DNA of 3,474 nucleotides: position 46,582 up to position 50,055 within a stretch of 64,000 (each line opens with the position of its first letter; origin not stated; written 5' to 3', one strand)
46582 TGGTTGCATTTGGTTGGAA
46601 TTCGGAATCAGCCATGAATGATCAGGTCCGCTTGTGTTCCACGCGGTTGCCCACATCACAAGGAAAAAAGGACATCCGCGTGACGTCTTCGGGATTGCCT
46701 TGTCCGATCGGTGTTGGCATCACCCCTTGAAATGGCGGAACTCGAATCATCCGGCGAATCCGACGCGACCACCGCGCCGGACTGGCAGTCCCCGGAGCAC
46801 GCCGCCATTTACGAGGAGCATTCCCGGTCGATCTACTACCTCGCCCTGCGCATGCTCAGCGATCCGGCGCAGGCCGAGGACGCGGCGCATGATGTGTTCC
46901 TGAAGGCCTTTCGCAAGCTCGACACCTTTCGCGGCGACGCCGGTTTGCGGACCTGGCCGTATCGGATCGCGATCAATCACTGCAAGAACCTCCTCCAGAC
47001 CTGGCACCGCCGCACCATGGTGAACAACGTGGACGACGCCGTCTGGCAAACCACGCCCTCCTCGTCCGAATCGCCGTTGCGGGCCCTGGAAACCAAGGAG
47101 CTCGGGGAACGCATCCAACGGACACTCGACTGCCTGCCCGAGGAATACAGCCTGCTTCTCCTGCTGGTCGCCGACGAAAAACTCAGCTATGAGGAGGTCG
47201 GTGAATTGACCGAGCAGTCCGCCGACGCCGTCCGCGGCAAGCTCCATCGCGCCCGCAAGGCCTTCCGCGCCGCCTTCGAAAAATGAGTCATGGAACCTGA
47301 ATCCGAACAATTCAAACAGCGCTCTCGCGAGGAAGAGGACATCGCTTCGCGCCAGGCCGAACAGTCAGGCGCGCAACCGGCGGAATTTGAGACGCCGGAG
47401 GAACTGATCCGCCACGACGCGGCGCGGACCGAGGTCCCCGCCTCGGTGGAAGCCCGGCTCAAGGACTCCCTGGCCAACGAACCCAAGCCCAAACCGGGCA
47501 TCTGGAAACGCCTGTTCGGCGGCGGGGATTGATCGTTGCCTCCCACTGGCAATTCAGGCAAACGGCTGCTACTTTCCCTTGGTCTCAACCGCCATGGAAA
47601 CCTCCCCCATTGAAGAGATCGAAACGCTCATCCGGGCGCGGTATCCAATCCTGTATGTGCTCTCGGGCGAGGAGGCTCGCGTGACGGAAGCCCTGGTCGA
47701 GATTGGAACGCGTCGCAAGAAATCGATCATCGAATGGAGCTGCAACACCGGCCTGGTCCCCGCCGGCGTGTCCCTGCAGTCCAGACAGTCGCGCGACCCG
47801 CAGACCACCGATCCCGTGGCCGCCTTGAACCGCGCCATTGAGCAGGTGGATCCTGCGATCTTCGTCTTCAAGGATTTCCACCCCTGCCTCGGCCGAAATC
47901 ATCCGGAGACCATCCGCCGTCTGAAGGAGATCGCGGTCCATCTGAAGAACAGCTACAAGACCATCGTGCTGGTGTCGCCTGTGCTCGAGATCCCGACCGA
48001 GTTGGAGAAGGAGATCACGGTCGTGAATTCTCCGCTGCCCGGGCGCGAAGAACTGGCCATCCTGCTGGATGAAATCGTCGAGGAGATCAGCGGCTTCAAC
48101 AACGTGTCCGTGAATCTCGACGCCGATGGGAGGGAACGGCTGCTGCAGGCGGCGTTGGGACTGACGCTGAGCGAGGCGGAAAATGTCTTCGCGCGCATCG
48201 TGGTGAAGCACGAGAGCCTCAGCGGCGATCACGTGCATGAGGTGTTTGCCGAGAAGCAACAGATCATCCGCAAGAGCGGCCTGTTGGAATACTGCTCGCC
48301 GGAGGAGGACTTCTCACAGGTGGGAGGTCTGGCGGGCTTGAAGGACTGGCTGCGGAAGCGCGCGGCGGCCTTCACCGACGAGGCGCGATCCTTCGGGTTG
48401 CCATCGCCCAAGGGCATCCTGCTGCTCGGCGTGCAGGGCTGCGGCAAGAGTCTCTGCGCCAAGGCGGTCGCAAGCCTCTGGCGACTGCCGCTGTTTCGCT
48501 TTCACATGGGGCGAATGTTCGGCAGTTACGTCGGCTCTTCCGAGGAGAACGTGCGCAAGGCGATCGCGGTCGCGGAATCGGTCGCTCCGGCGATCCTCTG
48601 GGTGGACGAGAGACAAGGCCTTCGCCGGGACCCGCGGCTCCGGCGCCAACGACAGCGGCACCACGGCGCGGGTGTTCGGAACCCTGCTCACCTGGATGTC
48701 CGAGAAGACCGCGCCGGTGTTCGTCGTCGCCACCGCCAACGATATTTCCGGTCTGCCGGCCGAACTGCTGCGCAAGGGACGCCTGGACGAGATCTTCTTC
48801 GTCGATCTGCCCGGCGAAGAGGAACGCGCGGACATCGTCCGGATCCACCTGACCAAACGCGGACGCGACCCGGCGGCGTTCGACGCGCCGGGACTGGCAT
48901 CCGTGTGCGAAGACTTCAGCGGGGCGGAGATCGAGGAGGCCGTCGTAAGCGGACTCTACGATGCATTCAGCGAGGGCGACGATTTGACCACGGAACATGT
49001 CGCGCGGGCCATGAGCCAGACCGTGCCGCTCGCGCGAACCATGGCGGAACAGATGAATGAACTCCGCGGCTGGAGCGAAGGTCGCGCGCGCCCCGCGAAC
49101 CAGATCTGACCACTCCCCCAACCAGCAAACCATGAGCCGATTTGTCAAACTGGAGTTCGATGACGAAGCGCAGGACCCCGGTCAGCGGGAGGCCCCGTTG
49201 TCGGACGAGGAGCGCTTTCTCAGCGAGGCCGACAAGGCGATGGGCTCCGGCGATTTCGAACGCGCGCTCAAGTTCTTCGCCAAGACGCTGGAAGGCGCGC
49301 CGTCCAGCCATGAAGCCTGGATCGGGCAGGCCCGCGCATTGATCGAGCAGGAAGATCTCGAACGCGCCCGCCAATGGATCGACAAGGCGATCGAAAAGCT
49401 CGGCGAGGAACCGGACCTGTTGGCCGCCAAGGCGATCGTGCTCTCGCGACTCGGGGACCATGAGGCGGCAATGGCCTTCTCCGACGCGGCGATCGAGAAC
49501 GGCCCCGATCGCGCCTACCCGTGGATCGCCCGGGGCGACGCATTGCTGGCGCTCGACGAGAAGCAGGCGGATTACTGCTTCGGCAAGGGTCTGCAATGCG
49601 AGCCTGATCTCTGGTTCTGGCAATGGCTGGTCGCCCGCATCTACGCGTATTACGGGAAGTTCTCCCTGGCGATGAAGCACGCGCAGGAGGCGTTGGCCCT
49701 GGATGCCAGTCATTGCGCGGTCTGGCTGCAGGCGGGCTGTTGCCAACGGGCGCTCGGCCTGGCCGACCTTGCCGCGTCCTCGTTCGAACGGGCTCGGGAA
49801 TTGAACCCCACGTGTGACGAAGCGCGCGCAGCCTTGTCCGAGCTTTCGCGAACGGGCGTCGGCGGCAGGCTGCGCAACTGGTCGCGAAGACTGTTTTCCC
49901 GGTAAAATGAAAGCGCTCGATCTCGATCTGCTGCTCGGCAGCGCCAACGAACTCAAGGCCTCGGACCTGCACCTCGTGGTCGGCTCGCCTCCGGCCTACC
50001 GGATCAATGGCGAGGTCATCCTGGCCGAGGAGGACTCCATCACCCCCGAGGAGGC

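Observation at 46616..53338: Candidate undescribed module: ECF sigma, small acidic protein, Ycf46-like AAA+, TPR protein, orphan PilT ATPase and two paralogous membrane/TPR proteins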

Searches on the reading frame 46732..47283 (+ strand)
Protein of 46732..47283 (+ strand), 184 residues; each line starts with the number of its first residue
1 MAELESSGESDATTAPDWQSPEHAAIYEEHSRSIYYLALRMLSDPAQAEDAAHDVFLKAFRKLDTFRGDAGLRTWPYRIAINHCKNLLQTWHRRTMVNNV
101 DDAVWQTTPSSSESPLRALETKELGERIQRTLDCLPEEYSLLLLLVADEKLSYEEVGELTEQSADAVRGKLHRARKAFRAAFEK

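Call 6: search_protein_families(library=pfam, max_evalue=0.01, proteins=[window:46732-47283:+])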
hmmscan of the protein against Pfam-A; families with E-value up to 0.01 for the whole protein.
seq(184 aa): 3 families
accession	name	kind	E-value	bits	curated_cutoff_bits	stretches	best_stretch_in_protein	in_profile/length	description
PF04542.20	Sigma70_r2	-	6.2e-15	55.2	24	1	26-89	1-66/71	Sigma-70 region 2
PF08281.18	Sigma70_r4_2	-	1.4e-09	37.8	25.7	1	126-177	2-53/54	Sigma-70, region 4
PF04545.22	Sigma70_r4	-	0.0013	18.7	24.1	1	132-179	2-49/50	Sigma-70, region 4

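Call 7: search_protein_families(library=ncbifam, max_evalue=0.01, proteins=[window:46732-47283:+])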
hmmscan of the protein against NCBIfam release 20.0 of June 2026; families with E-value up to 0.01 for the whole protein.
seq(184 aa): 84 families (the best 25 are shown)
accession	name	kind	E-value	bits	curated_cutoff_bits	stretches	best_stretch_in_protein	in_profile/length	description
NF008888.0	PRK11922.1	equivalog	3.2e-28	98.9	204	1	23-183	32-197/231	RNA polymerase sigma factor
TIGR02939.1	RpoE_Sigma70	equivalog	2.4e-27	96.2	236.15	1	30-179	29-183/190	RNA polymerase sigma factor RpoE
NF006930.0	PRK09415.1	subfamily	3.8e-27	95.3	198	1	26-184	21-177/179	RNA polymerase factor sigma C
TIGR02937.1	sigma70-ECF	superfamily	5.5e-26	91.2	42.9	1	25-179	5-162/165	sigma-70 family RNA polymerase sigma factor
TIGR02950.1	SigM_subfam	subfamily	6.5e-26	91.1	147.95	1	26-180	5-156/159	RNA polymerase sigma factor, SigM family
NF004113.0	PRK05602.1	equivalog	1.7e-23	83.3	208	1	27-183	51-202/211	RNA polymerase sigma factor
NF058625.1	sigma_PG0214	equivalog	3.8e-23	82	130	1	28-184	11-163/170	GFO_1088 family ECF-type sigma factor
NF009166.1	PRK12513.1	equivalog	8.6e-23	81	206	1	24-181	25-185/193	RNA polymerase sigma factor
NF007229.0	PRK09647.1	equivalog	1.2e-22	80.3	265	1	7-183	31-203/220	RNA polymerase sigma factor SigE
NF007223.0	PRK09641.1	equivalog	3.5e-22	79.1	209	1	23-183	20-185/187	RNA polymerase sigma factor SigW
TIGR02985.1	Sig70_bacteroi1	subfamily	7.5e-22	78.3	126.4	1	25-181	5-161/162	RNA polymerase sigma-70 factor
TIGR02947.1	SigH_actino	hypoth_equivalog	2e-20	73.3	251.55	1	33-180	23-177/193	RNA polymerase sigma-70 factor, TIGR02947 family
TIGR02948.1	SigW_bacill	equivalog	2.5e-20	73.3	243.1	1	24-181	21-183/187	RNA polymerase sigma factor SigW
NF007225.0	PRK09643.1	equivalog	5.3e-19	68.7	190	1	26-179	32-179/204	RNA polymerase sigma factor SigM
NF009171.0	PRK12518.1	equivalog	1.7e-18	67.1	208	1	27-183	33-185/191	RNA polymerase sigma factor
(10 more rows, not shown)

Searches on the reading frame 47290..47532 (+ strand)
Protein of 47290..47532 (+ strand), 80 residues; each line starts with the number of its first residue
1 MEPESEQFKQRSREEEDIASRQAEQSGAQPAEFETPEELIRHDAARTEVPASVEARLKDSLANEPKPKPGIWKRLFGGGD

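Call 6: search_protein_families(library=pfam, max_evalue=0.01, proteins=[window:47290-47529:+])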
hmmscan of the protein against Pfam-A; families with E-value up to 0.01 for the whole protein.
seq(80 aa): 0 families

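Call 7: search_protein_families(library=ncbifam, max_evalue=0.01, proteins=[window:47290-47529:+])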
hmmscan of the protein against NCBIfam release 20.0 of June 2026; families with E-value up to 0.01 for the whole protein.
seq(80 aa): 0 families

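Call 30: search_protein_families(library=padloc, max_evalue=0.001, proteins=[window:47290-47532:+])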
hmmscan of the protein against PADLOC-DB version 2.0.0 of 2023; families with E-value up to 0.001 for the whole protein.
window:47290-47532:+ (80 aa): 0 families

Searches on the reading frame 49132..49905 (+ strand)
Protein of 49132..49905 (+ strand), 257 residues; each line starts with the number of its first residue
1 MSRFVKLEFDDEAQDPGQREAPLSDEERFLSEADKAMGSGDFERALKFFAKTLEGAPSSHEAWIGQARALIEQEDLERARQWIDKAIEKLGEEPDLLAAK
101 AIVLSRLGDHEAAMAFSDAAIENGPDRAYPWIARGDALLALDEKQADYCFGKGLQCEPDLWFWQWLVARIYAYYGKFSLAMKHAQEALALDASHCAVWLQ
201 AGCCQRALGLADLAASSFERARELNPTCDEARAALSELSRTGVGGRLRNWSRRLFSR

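Call 6: search_protein_families(library=pfam, max_evalue=0.01, proteins=[window:49132-49902:+])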
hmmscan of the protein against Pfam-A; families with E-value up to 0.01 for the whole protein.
seq(257 aa): 18 families
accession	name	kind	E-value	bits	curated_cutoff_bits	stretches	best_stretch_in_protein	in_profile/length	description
PF07719.23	TPR_2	-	7.8e-15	54.1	27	1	61-88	2-29/34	Tetratricopeptide repeat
PF13428.12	TPR_14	-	4.1e-14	52.1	23.5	2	94-136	1-43/44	Tetratricopeptide repeat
PF14559.12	TPR_19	-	1.7e-13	51.1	25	1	36-101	1-66/68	Tetratricopeptide repeat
PF13181.12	TPR_8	-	9.1e-13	47.7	25.7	0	61-88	2-29/34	Tetratricopeptide repeat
PF00515.34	TPR_1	-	5.9e-12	45.3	27.8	0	197-228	3-34/34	Tetratricopeptide repeat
PF13432.12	TPR_16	-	7.5e-12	45.9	32.7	1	32-89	3-60/65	Tetratricopeptide repeat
PF13431.12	TPR_17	-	5.9e-11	42.2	24.4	0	49-81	2-34/34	Tetratricopeptide repeat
PF23914.1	TPR_CcmH_CycH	-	3.3e-07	30.7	42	1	36-115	60-142/158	Cytochrome c-type biogenesis protein H TPR domain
PF13371.12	TPR_9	-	7.6e-06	26.3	35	0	37-101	6-70/73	Tetratricopeptide repeat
PF13424.12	TPR_12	-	1.3e-05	25.7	30.1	0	62-122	5-73/77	Tetratricopeptide repeat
PF12569.14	NatA_aux_su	-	1.5e-05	24.6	33.3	1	74-120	206-252/515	N-terminal acetyltransferase A, auxiliary subunit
PF12895.13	ANAPC3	-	0.00032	21.4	27.2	0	39-85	36-81/82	Anaphase-promoting complex, cyclosome, subunit 3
PF22860.2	DUF7017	-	0.00038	20.9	27.5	1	100-162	7-69/141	Domain of unknown function (DUF7017)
PF13176.12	TPR_7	-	0.00049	20.4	27.9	0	39-55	12-28/36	Tetratricopeptide repeat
PF21545.3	T7SS_EccA1_N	-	0.0032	17.2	27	0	171-237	178-246/272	T7SS, ESX-1 secretion system protein EccA1, N-terminal domain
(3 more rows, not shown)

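Call 7: search_protein_families(library=ncbifam, max_evalue=0.01, proteins=[window:49132-49902:+])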
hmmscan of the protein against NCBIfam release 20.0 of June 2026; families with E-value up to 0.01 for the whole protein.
seq(257 aa): 19 families
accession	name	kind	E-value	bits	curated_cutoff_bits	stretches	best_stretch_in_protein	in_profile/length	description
TIGR02917.1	PEP_TPR_lipo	equivalog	3.2e-14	51.8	312.2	2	36-143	135-242/899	XrtA/PEP-CTERM system TPR-repeat protein PrsT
NF040959.1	MamA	equivalog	1.8e-09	37.3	200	1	38-126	83-171/204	magnetosome protein MamA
TIGR03939.1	PGA_TPR_OMP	equivalog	3.6e-09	35.4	366.65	1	40-137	100-197/800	poly-beta-1,6 N-acetyl-D-glucosamine export porin PgaA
TIGR02521.1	type_IV_pilW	equivalog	1.2e-08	34.8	154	1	68-126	39-97/234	type IV pilus biogenesis/stability protein PilW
NF033920.0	C39_PA2778_fam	equivalog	1.7e-08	34.2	150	1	30-88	194-252/255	PA2778 family cysteine peptidase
NF047558.1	TPR_END_plus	domain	1.6e-07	31.1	32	0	167-196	5-33/56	TPR end-of-group domain-containing protein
NF040561.1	PrimPol_Msp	equivalog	3.4e-07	29.2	200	1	71-175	2-99/515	CRISPR-associated primase-polymerase type A1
NF011886.0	PRK15359.1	equivalog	3.8e-07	30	146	1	167-224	64-121/144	type III secretion system chaperone protein SscB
NF052415.1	T3SS_chap_SctY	equivalog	1.1e-05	25.9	70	0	39-87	53-104/106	type III secretion apparatus assembly chaperone SctY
TIGR02552.1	LcrH_SycD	equivalog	2.1e-05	24.3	104.8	1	31-126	23-118/136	SycD/LcrH family type III secretion system chaperone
TIGR00990.1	3a0801s09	subfamily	5.5e-05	22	757.25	1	40-234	345-547/615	mitochondrial import receptor subunit TOM70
TIGR04510.1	mod_pep_cyc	subfamily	0.00019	20.1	400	1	30-87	402-459/814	putative peptide modification system cyclase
TIGR00540.1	TPR_hemY_coli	hypoth_equivalog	0.00027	19.8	142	1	66-187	267-385/385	heme biosynthesis-associated TPR protein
NF033758.1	gliding_GltE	equivalog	0.00029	20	225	0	142-228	237-323/411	adventurous gliding motility TPR repeat lipoprotein GltE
NF008520.0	PRK11447.1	equivalog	0.0015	16.4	858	1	27-118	604-695/1157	cellulose synthase complex outer membrane protein BcsC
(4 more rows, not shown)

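Call 30: search_protein_families(library=padloc, max_evalue=0.001, proteins=[window:49132-49905:+])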
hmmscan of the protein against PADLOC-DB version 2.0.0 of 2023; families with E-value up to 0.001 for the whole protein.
window:49132-49905:+ (257 aa): 1 family
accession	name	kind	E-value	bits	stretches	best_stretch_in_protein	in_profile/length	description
PDLC04488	PDC-M16B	-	2e-05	21.5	1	71-164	239-332/634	-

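Call 52: find_homologous_proteins(query=window:49132-49905:+, max_evalue=0.00001)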
Query window:49132-49905:+ (257 aa): 511 proteins with E <= 0.00001 among 8000 candidates; the best 120 are listed.
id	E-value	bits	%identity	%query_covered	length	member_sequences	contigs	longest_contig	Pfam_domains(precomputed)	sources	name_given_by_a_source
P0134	7.6e-167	571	100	100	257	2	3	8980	PF14559.13,PF13431.13,PF23914.2,PF00515.35,PF13424.13,PF12569.15,PF13432.13,PF13428.13,PF13181.13,PF07719.24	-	-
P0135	7.7e-141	486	86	100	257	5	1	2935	PF14559.13,PF23914.2,PF00515.35,PF13432.13,PF13428.13,PF13181.13,PF07719.24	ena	-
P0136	3.5e-102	360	64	99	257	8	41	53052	PF14559.13,PF13431.13,PF00515.35,PF13432.13,PF13428.13,PF13429.13,PF13181.13,PF07719.24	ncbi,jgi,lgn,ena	ncbi:MAG: tetratricopeptide (TPR) repeat protein [Candidatus Binatia bacterium]|jgi:tetratricopeptid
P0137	1.9e-97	344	63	100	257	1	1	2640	PF14559.13,PF13431.13,PF23914.2,PF00515.35,PF13432.13,PF13428.13,PF13429.13,PF13181.13,PF07719.24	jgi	jgi:Tfp pilus assembly protein PilF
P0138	4.5e-96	340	63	100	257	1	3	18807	PF14559.13,PF13431.13,PF23914.2,PF00515.35,PF13432.13,PF13428.13,PF13429.13,PF13181.13,PF07719.24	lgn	-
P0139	1.2e-73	266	51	100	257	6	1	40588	PF14559.13,PF13431.13,PF23914.2,PF00515.35,PF12895.14,PF13432.13,PF13428.13,PF13429.13,PF13181.13,PF07719.24,PF13174.13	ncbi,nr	ncbi:MAG: tetratricopeptide repeat protein [Verrucomicrobia bacterium]|nr:tetratricopeptide repeat p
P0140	2.9e-72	262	51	100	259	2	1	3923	PF14559.13,PF13431.13,PF23914.2,PF13414.13,PF00515.35,PF12895.14,PF13432.13,PF13428.13,PF13429.13,PF13181.13,PF07719.24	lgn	-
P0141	1.0e-71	260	51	100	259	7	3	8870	PF13431.13,PF23914.2,PF13428.13,PF25064.2,PF14559.13,PF13371.13,PF00515.35,PF12895.14,PF21033.5,PF13432.13,PF13429.13,PF13181.13,PF01239.29,PF07719.24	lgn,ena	-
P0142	1.5e-71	259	50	100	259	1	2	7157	PF14559.13,PF13431.13,PF23914.2,PF13414.13,PF00515.35,PF12895.14,PF13432.13,PF13428.13,PF13429.13,PF13181.13,PF07719.24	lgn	-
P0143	1.7e-71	259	51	100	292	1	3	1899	PF14559.13,PF13431.13,PF23914.2,PF13414.13,PF00515.35,PF12895.14,PF13432.13,PF13428.13,PF13429.13,PF13181.13,PF07719.24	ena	-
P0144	2.3e-71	259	51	100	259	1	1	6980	PF14559.13,PF13431.13,PF23914.2,PF13371.13,PF00515.35,PF12895.14,PF21033.5,PF13432.13,PF13428.13,PF13181.13,PF07719.24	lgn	-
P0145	2.5e-71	259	51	99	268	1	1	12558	PF14559.13,PF13431.13,PF23914.2,PF13371.13,PF00515.35,PF13432.13,PF13428.13,PF13429.13,PF13181.13,PF07719.24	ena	-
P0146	2.5e-71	259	53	100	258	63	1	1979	PF14559.13,PF13431.13,PF23914.2,PF00515.35,PF13432.13,PF13428.13,PF13429.13,PF13181.13,PF07719.24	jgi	jgi:tetratricopeptide (TPR) repeat protein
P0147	2.8e-71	258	51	100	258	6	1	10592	PF14559.13,PF13431.13,PF23914.2,PF13414.13,PF00515.35,PF13432.13,PF13428.13,PF13429.13,PF13181.13,PF07719.24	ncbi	ncbi:MAG: tetratricopeptide repeat protein [Limisphaerales bacterium]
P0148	3.4e-71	258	51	100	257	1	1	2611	PF14559.13,PF13431.13,PF23914.2,PF13414.13,PF00515.35,PF13432.13,PF13428.13,PF13429.13,PF13181.13,PF25064.2,PF07719.24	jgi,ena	-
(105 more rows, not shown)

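Call 53: find_encoding_contigs(protein=P0134, flank=6000, max_places=6)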
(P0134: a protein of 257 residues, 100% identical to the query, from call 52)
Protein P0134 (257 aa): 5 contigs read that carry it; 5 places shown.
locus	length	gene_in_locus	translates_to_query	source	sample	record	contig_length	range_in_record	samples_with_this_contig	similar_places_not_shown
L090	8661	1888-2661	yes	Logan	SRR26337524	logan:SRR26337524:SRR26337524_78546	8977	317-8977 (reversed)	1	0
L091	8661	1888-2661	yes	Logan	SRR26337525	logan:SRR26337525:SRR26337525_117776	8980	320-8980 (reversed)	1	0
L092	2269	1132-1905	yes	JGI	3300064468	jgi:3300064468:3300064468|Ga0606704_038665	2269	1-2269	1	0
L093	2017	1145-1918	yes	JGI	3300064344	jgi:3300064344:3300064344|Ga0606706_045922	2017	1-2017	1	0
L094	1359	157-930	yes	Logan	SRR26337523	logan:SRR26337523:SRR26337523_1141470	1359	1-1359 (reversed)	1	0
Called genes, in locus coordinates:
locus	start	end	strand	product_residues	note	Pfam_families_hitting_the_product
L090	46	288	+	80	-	-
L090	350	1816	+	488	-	PF00004:AAA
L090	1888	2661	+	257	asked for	PF07719:TPR_2 (faint), PF12569:NatA_aux_su (faint), PF13428:TPR_14 (faint), PF13432:TPR_16, PF23914:TPR_CcmH_CycH (faint), PF00515:TPR_1 (faint), PF13181:TPR_8 (faint), PF14559:TPR_19, +2 more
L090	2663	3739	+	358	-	PF00437:T2SSE, PF13401:AAA_22 (weak)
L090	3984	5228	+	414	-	PF13174:TPR_6 (faint), PF13428:TPR_14 (faint)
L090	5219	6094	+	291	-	PF13428:TPR_14 (faint)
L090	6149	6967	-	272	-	PF06439:3keto-disac_hyd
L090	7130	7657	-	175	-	PF04020:Phage_holin_4_2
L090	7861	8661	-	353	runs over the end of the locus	PF20511:PMI_typeI_cat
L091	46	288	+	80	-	-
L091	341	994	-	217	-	-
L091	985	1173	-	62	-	-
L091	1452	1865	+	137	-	-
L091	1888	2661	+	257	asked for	PF07719:TPR_2 (faint), PF12569:NatA_aux_su (faint), PF13428:TPR_14 (faint), PF13432:TPR_16, PF23914:TPR_CcmH_CycH (faint), PF00515:TPR_1 (faint), PF13181:TPR_8 (faint), PF14559:TPR_19, +2 more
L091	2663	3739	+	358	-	PF00437:T2SSE, PF13401:AAA_22 (weak)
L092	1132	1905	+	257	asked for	PF07719:TPR_2 (faint), PF12569:NatA_aux_su (faint), PF13428:TPR_14 (faint), PF13432:TPR_16, PF23914:TPR_CcmH_CycH (faint), PF00515:TPR_1 (faint), PF13181:TPR_8 (faint), PF14559:TPR_19, +2 more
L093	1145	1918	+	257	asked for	PF07719:TPR_2 (faint), PF12569:NatA_aux_su (faint), PF13428:TPR_14 (faint), PF13432:TPR_16, PF23914:TPR_CcmH_CycH (faint), PF00515:TPR_1 (faint), PF13181:TPR_8 (faint), PF14559:TPR_19, +2 more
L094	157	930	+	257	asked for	PF07719:TPR_2 (faint), PF12569:NatA_aux_su (faint), PF13428:TPR_14 (faint), PF13432:TPR_16, PF23914:TPR_CcmH_CycH (faint), PF00515:TPR_1 (faint), PF13181:TPR_8 (faint), PF14559:TPR_19, +2 more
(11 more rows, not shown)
